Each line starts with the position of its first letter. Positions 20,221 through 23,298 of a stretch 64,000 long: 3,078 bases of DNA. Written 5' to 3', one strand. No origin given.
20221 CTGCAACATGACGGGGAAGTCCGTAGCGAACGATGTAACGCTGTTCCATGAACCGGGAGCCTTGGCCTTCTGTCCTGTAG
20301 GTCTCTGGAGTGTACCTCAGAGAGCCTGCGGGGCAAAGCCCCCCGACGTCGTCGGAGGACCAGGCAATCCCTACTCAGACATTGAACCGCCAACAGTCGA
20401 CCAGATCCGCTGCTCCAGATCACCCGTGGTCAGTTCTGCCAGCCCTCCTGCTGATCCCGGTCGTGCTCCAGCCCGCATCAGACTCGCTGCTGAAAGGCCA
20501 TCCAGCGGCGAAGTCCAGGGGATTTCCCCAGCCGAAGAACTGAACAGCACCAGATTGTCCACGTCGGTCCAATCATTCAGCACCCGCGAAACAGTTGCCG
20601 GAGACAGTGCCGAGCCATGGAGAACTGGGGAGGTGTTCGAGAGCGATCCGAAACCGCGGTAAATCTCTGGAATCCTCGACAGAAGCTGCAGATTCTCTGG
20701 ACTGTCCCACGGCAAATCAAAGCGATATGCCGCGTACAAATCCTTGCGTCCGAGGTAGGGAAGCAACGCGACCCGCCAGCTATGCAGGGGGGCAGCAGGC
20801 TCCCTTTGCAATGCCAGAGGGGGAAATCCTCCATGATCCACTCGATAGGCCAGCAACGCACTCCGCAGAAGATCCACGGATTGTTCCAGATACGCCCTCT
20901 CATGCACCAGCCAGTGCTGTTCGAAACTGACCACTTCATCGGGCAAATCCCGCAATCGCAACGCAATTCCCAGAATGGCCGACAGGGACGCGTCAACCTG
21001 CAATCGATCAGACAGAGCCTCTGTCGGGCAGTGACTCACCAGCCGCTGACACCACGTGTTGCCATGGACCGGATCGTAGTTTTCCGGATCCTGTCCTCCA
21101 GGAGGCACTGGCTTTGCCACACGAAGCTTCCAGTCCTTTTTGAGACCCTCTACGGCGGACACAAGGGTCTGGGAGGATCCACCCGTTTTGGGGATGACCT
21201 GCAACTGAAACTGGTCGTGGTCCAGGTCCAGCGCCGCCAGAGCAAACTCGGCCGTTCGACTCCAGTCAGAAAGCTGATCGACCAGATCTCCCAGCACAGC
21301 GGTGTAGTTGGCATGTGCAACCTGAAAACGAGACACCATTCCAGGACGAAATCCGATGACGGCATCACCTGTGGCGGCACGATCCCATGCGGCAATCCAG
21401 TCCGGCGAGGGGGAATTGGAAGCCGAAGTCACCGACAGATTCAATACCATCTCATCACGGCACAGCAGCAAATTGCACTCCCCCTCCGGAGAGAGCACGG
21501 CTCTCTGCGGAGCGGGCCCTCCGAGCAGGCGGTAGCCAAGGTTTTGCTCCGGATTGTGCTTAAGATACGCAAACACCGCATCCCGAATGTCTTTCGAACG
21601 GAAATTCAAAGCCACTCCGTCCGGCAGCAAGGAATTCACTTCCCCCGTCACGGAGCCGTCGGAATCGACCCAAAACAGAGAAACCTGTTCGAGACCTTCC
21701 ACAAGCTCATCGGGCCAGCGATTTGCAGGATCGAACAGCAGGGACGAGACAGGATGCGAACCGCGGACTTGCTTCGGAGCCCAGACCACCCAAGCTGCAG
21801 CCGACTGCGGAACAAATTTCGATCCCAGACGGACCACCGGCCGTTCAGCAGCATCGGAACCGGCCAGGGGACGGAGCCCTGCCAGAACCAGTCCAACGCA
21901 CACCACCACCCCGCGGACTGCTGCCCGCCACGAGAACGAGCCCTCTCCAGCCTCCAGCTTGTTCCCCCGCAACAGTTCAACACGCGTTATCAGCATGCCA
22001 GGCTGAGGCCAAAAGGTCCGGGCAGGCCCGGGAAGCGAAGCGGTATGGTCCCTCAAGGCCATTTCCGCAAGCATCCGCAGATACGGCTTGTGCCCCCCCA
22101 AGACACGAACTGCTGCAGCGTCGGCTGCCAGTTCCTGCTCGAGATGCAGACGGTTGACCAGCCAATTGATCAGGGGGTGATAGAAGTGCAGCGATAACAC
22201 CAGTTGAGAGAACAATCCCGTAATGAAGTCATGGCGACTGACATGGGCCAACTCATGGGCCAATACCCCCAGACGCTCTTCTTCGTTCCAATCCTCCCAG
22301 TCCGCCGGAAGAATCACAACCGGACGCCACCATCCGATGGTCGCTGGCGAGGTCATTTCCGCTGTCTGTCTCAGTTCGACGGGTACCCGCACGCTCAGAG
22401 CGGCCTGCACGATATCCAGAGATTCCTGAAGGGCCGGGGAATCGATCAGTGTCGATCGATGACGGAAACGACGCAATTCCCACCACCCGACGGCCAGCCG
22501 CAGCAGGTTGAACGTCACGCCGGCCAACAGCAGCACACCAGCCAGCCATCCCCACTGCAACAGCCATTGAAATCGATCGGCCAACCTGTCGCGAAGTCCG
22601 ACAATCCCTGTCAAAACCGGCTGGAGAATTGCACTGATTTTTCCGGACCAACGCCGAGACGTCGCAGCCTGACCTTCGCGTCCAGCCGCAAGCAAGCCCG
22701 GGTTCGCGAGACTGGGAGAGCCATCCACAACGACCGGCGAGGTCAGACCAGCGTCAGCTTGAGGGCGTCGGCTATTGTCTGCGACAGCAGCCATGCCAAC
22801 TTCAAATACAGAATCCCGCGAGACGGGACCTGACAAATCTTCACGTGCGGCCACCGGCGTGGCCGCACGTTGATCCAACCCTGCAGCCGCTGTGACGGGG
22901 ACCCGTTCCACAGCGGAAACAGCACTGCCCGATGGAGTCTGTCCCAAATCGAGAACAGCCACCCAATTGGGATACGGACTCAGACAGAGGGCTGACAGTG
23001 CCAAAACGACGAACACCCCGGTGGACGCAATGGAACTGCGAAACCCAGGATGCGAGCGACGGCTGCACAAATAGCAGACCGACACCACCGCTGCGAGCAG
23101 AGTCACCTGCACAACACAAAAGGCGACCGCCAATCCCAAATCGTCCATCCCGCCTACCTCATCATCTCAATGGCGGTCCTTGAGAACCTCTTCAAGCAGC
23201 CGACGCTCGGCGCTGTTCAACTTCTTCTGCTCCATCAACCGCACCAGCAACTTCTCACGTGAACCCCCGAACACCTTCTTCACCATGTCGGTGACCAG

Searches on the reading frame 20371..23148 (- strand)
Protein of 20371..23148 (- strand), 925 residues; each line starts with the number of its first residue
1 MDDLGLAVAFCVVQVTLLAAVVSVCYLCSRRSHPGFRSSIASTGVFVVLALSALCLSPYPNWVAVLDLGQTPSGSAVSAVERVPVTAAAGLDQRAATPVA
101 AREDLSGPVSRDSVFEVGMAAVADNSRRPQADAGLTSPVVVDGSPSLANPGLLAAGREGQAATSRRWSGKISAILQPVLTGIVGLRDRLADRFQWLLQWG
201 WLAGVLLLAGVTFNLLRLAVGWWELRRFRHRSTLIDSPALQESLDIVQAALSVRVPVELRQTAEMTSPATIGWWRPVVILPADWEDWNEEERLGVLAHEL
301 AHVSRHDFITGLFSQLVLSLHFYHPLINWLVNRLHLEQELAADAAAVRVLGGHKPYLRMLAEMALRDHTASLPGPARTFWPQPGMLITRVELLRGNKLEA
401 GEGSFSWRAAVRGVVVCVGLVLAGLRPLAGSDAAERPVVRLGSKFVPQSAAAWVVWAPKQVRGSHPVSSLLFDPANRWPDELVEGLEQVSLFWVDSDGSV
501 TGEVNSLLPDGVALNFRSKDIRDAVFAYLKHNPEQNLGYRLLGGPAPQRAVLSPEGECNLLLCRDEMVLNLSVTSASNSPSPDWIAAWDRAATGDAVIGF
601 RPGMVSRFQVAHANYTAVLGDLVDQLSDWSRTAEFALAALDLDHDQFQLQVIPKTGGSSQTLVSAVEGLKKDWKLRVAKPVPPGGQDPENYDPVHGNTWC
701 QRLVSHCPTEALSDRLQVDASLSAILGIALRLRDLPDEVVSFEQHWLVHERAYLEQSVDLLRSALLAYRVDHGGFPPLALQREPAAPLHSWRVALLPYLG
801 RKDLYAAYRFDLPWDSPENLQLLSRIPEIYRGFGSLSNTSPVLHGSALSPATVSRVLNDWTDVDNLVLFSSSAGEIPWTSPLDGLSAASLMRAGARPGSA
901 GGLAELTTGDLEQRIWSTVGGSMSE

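Call 36: find_encoding_contigs(protein=window:20371-23148:-, flank=10000, max_places=10)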
Protein window:20371-23148:- (925 aa): 16 contigs read that carry it; 8 places shown.
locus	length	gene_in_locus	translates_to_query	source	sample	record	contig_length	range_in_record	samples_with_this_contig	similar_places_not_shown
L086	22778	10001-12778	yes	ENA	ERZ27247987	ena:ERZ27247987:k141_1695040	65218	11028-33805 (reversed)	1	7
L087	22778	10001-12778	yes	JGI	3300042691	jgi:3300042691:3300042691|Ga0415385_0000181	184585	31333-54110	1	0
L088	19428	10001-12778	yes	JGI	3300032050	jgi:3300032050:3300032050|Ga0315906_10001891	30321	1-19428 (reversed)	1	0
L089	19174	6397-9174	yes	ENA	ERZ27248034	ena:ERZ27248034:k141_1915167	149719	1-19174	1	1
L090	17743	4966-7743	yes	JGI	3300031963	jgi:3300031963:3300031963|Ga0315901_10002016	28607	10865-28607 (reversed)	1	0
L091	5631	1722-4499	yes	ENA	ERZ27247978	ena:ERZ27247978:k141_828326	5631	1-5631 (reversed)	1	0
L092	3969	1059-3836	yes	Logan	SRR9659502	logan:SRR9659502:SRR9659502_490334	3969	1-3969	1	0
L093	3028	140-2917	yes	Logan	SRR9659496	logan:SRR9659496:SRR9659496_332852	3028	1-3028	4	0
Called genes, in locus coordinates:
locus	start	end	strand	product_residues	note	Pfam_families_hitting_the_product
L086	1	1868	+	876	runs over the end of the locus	PF07635:PSCyt1, PF07583:PSCyt2, PF07587:PSD1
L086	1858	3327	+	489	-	PF07394:DUF1501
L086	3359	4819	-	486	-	PF01266:DAO (weak), PF13450:NAD_binding_8, PF01593:Amino_oxidase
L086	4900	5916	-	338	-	PF08100:Dimerisation, PF13489:Methyltransf_23 (weak), PF00891:Methyltransf_2, PF13847:Methyltransf_31 (weak), PF08242:Methyltransf_12, PF13649:Methyltransf_25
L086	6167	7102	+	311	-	PF00753:Lactamase_B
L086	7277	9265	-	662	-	PF12697:Abhydrolase_6 (faint), PF26549:Tricorn_N (faint), PF05448:AXE1 (faint), PF02129:Peptidase_S15, PF20434:BD-FAE (weak), PF00561:Abhydrolase_1 (weak), PF00326:Peptidase_S9, PF01738:DLH (weak), +2 more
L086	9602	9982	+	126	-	PF03965:Penicillinase_R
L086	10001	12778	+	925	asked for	PF05569:Peptidase_M56, PF07596:SBP_bac_10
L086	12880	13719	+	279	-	PF04468:PSP1, PF28472:PSP1_3rd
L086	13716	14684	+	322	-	PF01256:Carb_kinase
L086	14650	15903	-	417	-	PF00994:MoCF_biosynth, PF18146:CinA_KH, PF02464:CinA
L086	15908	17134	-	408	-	PF01569:PAP2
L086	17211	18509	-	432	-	-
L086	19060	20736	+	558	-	PF00909:Ammonium_transp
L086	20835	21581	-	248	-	PF01325:Fe_dep_repress, PF02742:Fe_dep_repr_C, PF04023:FeoA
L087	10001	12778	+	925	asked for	PF05569:Peptidase_M56, PF07596:SBP_bac_10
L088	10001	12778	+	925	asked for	PF05569:Peptidase_M56, PF07596:SBP_bac_10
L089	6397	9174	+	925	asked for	PF05569:Peptidase_M56, PF07596:SBP_bac_10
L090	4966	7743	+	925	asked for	PF05569:Peptidase_M56, PF07596:SBP_bac_10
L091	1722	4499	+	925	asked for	PF05569:Peptidase_M56, PF07596:SBP_bac_10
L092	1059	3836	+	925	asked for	PF05569:Peptidase_M56, PF07596:SBP_bac_10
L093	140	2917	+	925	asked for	PF05569:Peptidase_M56, PF07596:SBP_bac_10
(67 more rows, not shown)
